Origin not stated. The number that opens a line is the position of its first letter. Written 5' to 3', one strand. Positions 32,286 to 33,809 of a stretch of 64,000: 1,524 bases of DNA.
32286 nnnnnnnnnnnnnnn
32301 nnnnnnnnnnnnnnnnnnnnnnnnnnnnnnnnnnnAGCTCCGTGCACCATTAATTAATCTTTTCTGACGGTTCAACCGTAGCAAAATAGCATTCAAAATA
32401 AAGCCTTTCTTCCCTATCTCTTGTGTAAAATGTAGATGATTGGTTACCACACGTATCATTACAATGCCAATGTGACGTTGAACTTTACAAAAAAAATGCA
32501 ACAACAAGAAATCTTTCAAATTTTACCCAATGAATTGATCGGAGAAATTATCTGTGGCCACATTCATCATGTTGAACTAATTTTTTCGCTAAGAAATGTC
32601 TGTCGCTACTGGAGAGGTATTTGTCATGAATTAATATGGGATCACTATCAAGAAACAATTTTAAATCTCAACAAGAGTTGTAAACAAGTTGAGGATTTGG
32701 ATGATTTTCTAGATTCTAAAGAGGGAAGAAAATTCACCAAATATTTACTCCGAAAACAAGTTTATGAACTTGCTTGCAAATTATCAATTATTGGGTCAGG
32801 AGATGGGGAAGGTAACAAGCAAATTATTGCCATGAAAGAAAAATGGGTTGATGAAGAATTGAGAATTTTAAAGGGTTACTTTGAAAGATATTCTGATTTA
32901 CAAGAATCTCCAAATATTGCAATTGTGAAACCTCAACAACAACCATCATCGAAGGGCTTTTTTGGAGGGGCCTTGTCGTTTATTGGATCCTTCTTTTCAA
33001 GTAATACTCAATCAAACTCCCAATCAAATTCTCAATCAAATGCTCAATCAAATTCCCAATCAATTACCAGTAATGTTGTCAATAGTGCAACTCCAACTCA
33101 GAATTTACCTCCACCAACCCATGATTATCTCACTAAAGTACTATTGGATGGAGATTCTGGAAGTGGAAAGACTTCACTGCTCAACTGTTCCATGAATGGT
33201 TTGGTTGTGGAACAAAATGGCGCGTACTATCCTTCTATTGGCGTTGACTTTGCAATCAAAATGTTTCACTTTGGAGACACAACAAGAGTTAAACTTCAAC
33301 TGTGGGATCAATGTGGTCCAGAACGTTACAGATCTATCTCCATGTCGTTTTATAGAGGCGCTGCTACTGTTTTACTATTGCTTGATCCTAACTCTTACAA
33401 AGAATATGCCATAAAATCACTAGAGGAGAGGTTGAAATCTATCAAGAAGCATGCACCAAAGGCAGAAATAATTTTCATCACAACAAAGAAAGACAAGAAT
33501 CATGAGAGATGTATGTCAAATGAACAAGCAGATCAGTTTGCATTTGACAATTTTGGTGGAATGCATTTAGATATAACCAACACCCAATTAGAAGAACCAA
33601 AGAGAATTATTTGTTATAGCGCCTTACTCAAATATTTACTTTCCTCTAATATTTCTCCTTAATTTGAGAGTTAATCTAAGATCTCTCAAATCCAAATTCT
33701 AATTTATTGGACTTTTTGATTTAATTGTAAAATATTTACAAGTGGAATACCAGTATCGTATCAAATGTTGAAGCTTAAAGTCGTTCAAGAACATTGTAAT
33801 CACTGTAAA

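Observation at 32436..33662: F-box domain fused to a divergent Rab/Ras-like GTPase domain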

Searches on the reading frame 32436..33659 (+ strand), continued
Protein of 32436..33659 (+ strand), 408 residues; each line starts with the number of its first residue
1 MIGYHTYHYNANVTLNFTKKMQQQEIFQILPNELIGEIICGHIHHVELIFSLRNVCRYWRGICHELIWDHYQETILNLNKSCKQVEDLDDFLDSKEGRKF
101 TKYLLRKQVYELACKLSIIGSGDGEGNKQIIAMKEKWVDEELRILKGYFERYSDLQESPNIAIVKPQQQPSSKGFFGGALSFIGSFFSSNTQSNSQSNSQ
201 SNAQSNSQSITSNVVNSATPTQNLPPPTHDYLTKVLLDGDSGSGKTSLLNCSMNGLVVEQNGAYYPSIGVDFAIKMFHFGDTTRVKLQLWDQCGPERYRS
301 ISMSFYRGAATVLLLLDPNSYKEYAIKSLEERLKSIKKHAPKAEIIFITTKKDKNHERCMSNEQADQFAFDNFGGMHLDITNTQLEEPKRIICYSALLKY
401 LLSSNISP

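Call 36: list_cluster_members(proteins=[P0123, P0124, P0132, P0135, P0138, P0143, P0189, P0164, P0131, P0125])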
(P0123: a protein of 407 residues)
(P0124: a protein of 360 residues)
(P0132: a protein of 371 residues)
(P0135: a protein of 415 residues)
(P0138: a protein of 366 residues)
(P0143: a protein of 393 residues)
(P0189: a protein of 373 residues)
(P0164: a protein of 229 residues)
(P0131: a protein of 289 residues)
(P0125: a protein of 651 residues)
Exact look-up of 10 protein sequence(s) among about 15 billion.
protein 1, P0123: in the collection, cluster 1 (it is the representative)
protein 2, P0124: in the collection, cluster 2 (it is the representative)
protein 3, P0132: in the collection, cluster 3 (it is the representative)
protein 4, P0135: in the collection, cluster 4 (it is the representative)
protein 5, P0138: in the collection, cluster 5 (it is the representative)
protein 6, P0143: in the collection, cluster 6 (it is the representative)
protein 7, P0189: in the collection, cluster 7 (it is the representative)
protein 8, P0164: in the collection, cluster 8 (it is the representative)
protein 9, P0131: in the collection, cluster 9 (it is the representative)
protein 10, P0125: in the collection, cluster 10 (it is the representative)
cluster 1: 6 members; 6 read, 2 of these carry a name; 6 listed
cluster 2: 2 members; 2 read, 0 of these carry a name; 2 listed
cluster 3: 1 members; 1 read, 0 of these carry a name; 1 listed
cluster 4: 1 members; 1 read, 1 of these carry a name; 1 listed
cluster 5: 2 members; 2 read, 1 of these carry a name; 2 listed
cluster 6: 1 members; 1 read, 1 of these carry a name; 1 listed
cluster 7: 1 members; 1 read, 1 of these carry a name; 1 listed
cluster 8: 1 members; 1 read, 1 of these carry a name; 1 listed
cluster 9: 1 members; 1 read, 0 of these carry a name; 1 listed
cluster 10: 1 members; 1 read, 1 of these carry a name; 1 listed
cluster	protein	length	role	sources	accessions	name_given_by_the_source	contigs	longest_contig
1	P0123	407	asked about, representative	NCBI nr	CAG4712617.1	unnamed protein product [Naegleria fowleri]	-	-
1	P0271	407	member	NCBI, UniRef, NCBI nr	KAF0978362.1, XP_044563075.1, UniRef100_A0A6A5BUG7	hypothetical protein FDP41_002877 [Naegleria fowleri] | F-box domain-containing protein n=1 Tax=Naegleria fowleri TaxID=5763 ... | uncharacterized protein FDP41_002877 [Naegleria fowleri]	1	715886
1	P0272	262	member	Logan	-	-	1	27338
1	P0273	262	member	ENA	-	-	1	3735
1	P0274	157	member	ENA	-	-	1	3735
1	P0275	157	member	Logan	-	-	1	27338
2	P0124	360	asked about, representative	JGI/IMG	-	-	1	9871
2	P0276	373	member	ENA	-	-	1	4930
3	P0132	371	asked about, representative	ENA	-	-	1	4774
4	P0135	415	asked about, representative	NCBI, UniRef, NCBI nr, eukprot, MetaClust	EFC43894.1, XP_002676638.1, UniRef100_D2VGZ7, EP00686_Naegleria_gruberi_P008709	rab family small GTPase [Naegleria gruberi] | Rab family small GTPase n=1 Tax=Naegleria gruberi TaxID=5762 RepID=D2VGZ7_NAEGR | XP_002676638.1 rab family small GTPase [Naegleria gruberi strain NEG-M]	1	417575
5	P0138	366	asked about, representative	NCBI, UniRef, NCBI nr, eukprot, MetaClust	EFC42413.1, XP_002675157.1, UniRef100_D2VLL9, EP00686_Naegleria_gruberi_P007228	small GTPase [Naegleria gruberi] | Small GTPase n=1 Tax=Naegleria gruberi TaxID=5762 RepID=D2VLL9_NAEGR | XP_002675157.1 small GTPase [Naegleria gruberi]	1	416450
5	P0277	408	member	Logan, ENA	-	-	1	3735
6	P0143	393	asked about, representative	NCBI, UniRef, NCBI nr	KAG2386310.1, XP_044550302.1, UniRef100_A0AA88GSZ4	hypothetical protein C9374_002756 [Naegleria lovaniensis] | F-box domain-containing protein n=1 Tax=Naegleria lovaniensis TaxID=51637 ... | uncharacterized protein C9374_002756 [Naegleria lovaniensis]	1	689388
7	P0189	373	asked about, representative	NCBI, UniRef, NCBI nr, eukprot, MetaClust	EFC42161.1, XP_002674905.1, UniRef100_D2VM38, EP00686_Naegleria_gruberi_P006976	predicted protein [Naegleria gruberi] | Predicted protein n=1 Tax=Naegleria gruberi TaxID=5762 RepID=D2VM38_NAEGR | uncharacterized protein NAEGRDRAFT_50687 [Naegleria gruberi]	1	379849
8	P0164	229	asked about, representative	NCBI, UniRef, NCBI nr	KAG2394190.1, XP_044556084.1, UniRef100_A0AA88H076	hypothetical protein C9374_003954 [Naegleria lovaniensis] | F-box domain-containing protein n=1 Tax=Naegleria lovaniensis TaxID=51637 ... | uncharacterized protein C9374_003954 [Naegleria lovaniensis]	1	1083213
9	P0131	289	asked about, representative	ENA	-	-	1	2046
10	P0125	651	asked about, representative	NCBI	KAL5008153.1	hypothetical protein ScPMuIL_013734 [Solemya velum]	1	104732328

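Call 37: predict_structure(alignment_id=A4)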
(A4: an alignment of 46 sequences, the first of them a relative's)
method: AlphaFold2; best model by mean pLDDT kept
length: 388 residues; sequences in the alignment: 46
mean_pLDDT: 63.2   pTM: 0.55
mean pLDDT of the five models: 63.2, 61.5, 60.3, 59.6, 59.1
residues with pLDDT >= 90: 34; 70-90: 116; 50-70: 129; < 50: 109
segments of 3 or more residues with pLDDT < 50: 1-40, 147-199, 332-334
pLDDT, mean of each block of 10 residues (from residue 1): 31 34 32 35 55 66 60 69 63 66 65 61 50 63 48 41 37 36 40 44 72 91 83 80 59 86 89 69 87 82 75 91 86 58 77 69 74 81 59
secondary structure, 60 per line:
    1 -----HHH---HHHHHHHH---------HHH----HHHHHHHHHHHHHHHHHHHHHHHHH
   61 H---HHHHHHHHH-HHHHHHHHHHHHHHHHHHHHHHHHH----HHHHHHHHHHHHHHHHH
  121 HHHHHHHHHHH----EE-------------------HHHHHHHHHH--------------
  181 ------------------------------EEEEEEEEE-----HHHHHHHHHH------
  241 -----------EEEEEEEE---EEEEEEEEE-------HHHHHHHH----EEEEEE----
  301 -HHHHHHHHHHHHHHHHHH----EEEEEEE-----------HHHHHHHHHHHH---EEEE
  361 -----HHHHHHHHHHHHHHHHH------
elements in order: H12-19 H36-61 H65-73 H75-99 H104-131 H157-166 E211-219 H225-234 E252-259 E263-271 H279-286 E291-296 H302-319 E324-330 H342-353 E357-360 H366-382

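Call 40: search_protein_families(library=pfam, alignment_id=A5, max_evalue=0.01)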
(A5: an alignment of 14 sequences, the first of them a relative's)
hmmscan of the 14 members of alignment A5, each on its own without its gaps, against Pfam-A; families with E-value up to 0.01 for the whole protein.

A. member 1, P0001 (388 aa): 5 families
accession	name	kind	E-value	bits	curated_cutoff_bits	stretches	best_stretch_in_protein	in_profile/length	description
PF00071.28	Ras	-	1.4e-19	70.6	21.6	1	214-351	1-133/162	Ras family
PF08477.19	Roc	-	4.2e-18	66.2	27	1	214-333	1-119/119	Ras of Complex, Roc, domain of DAPkinase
PF00025.27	Arf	-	0.00015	21.7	22.3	1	213-345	15-137/174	ADP-ribosylation factor family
PF04670.18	Gtr1_RagA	-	0.00027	20.9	22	1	214-342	1-131/232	Gtr1/RagA G protein conserved region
PF12937.12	F-box-like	-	0.00058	20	24.3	1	8-50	2-43/47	F-box-like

B. families by the number of members that match (of 14 scanned): 9 families
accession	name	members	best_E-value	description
PF00071.28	Ras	13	1.9e-29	Ras family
PF08477.19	Roc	13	9.4e-21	Ras of Complex, Roc, domain of DAPkinase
PF12937.12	F-box-like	10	8.1e-09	F-box-like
PF00646.38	F-box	10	2.6e-07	F-box domain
PF00025.27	Arf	9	2.3e-10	ADP-ribosylation factor family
PF04670.18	Gtr1_RagA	5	1.8e-07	Gtr1/RagA G protein conserved region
PF01926.29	MMR_HSR1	1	0.00019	50S ribosome-binding GTPase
PF07693.20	KAP_NTPase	1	0.0041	KAP family P-loop domain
PF08694.16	UFC1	1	0.0042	Ubiquitin-fold modifier-conjugating enzyme 1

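Call 52: find_encoding_contigs(protein=P0132, flank=2500, max_places=2)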
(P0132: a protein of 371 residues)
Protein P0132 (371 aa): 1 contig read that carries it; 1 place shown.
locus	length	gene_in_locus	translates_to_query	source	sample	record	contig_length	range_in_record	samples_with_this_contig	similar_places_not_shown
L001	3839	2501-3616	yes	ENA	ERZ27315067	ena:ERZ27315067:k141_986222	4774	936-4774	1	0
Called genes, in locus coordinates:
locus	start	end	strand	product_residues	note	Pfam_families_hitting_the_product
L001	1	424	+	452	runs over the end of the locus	?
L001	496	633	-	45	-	-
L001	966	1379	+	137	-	-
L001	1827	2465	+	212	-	-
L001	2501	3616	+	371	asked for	PF00025:Arf (weak), PF00071:Ras, PF08477:Roc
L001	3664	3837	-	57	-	?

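Call 53: find_encoding_contigs(protein=P0276, flank=2500, max_places=2)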
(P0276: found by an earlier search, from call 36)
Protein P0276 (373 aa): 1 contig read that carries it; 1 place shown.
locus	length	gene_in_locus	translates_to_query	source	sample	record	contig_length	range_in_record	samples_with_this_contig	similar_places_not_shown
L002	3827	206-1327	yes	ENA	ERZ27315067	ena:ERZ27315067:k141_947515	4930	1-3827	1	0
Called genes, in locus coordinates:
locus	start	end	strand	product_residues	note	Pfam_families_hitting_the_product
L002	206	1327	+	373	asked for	PF00646:F-box (weak), PF12937:F-box-like (weak), PF00025:Arf, PF00071:Ras, PF08477:Roc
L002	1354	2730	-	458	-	PF01694:Rhomboid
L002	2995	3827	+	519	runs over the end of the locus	-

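Call 54: predict_structure(alignment_id=A7)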
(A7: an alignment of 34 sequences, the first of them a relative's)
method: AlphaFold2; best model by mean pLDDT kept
length: 388 residues; sequences in the alignment: 34
mean_pLDDT: 80.0   pTM: 0.79
mean pLDDT of the five models: 80.0, 79.8, 79.4, 77.7, 76.7
residues with pLDDT >= 90: 156; 70-90: 135; 50-70: 62; < 50: 35
segments of 3 or more residues with pLDDT < 50: 168-198
pLDDT, mean of each block of 10 residues (from residue 1): 70 83 83 82 89 84 81 91 94 94 74 94 94 82 61 57 52 42 39 45 77 94 90 87 59 92 95 74 89 92 81 93 94 72 91 91 92 97 73
secondary structure, 60 per line:
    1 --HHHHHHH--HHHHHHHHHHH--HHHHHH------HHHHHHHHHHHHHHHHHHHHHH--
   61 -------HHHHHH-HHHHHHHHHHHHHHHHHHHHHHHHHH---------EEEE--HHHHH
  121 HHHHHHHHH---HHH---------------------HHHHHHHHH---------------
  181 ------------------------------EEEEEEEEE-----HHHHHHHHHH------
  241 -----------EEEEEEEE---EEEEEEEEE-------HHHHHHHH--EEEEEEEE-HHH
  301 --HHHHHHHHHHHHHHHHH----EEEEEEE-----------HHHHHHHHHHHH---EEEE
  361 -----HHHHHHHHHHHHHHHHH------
elements in order: H3-9 H12-22 H25-30 H37-58 H68-73 H75-100 E110-113 H116-129 H157-165 E211-219 H225-234 E252-259 E263-271 H279-286 E289-296 H303-319 E324-330 H342-353 E357-360 H366-382

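Call 56: fold_search(model_id=the predicted structure, library=pdb)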
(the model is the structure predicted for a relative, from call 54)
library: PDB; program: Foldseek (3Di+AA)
matches with E <= 10: 1990; with E <= 0.001: 1802
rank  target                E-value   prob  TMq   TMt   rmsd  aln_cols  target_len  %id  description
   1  4lhx_A                5.9e-12  1.00  0.37  0.77   3.0       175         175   30  Crystal structure of nucleotide-free Rab8:Rabin8 (released 2013-10-09)
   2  7bwt_B                6.6e-12  1.00  0.38  0.76   3.2       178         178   31  SopD-Rab8 complex structure (released 2021-02-24)
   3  3nkv_B                7.5e-12  1.00  0.38  0.83   2.7       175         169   31  Crystal structure of Rab1b covalently modified with AMP at Y77 (released 2010-08-04)
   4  4hlq_J                1.0e-11  1.00  0.39  0.84   2.5       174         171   30  Crystal structure of human rab1b bound to GDP and BEF3 in complex with the GAP domain of TBC1D20 from homo sapiens (released 2013-01-16)
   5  9ltp_B                1.1e-11  1.00  0.37  0.75   3.6       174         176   29  Crystal structure of human RAB43 in GDP-AlF3 transition state complex with USP6NL TBC domain (released 2026-01-14)
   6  3tnf_A                1.3e-11  1.00  0.38  0.80   2.9       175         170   31  LidA from Legionella in complex with active Rab8a (released 2011-11-02)
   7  4li0_B                1.3e-11  1.00  0.36  0.76   3.3       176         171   30  Crystal structure of GDP-bound Rab8:GRAB (released 2013-10-09)
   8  6yx5_A                1.5e-11  1.00  0.38  0.81   2.7       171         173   30  Structure of DrrA from Legionella pneumophilia in complex with human Rab8a (released 2020-12-23)
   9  6zsi_B                1.7e-11  1.00  0.38  0.79   3.1       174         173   30  The mechanism of activation of the actin binding protein EHBP1 by Rab8 family members. (released 2020-09-02)
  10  5szi_A                1.9e-11  1.00  0.38  0.78   3.1       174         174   30  Structure of human Rab8a in complex with the bMERB domain of Mical-cL (released 2016-08-24)
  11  4uj5_B                2.3e-11  1.00  0.37  0.78   3.1       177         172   33  Crystal structure of human Rab11-Rabin8-FIP3 (released 2015-08-12)
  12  9ltq_A                2.3e-11  1.00  0.37  0.77   3.6       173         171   28  Crystal structure of human RAB43 in complex with GppNHp (released 2026-01-14)
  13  3sfv_A                2.4e-11  1.00  0.38  0.77   3.1       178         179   30  Crystal structure of the GDP-bound Rab1a S25N mutant in complex with the coiled-coil domain of LidA from Legionella pn (released 2012-04-18)
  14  5szh_B                2.6e-11  1.00  0.39  0.82   2.7       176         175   30  Structure of human Rab1b in complex with the bMERB domain of Mical-cL (released 2016-08-24)
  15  8kb8_C                2.6e-11  1.00  0.37  0.79   3.2       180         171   25  Structure of the WDR91 WD40 domain complexed with Rab7 (released 2024-08-07)
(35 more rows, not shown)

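Call 65: find_encoding_contigs(protein=P0121, flank=1500, max_places=2)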
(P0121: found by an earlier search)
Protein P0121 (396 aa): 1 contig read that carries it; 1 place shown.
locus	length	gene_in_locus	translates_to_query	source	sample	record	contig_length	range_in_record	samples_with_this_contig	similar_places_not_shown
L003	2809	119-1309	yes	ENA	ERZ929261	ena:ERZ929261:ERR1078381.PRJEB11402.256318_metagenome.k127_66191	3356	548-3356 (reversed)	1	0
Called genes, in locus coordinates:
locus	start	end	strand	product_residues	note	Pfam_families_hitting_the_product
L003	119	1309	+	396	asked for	PF00071:Ras, PF08477:Roc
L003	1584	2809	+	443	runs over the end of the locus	PF04473:DUF553 (weak)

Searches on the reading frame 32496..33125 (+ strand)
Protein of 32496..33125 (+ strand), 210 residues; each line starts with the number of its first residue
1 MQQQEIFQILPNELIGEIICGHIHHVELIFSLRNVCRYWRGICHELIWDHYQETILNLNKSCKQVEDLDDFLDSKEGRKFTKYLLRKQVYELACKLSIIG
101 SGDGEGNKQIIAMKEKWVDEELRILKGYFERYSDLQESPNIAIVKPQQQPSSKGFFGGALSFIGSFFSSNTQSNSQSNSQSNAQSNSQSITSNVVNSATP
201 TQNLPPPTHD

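Call 21: find_homologous_proteins(query=A3, max_evalue=0.01)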
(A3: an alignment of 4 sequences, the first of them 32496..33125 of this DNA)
Query A3 (4 sequences) (210 aa, profile of the alignment): 2 proteins with E <= 0.01 among 3692 candidates.
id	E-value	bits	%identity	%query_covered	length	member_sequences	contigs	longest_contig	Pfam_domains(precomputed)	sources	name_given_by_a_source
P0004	7.1e-31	124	33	46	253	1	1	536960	PF08477.20,PF00071.29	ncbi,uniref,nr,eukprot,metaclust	ncbi:predicted protein [Naegleria gruberi]|uniref:Predicted protein n=1 Tax=Naegleria gruberi TaxID=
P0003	1.2e-28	117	42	37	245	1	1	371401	PF08477.20,PF04670.19,PF00071.29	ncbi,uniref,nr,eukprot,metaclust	ncbi:rab family small GTPase [Naegleria gruberi]|uniref:Rab family small GTPase n=1 Tax=Naegleria gr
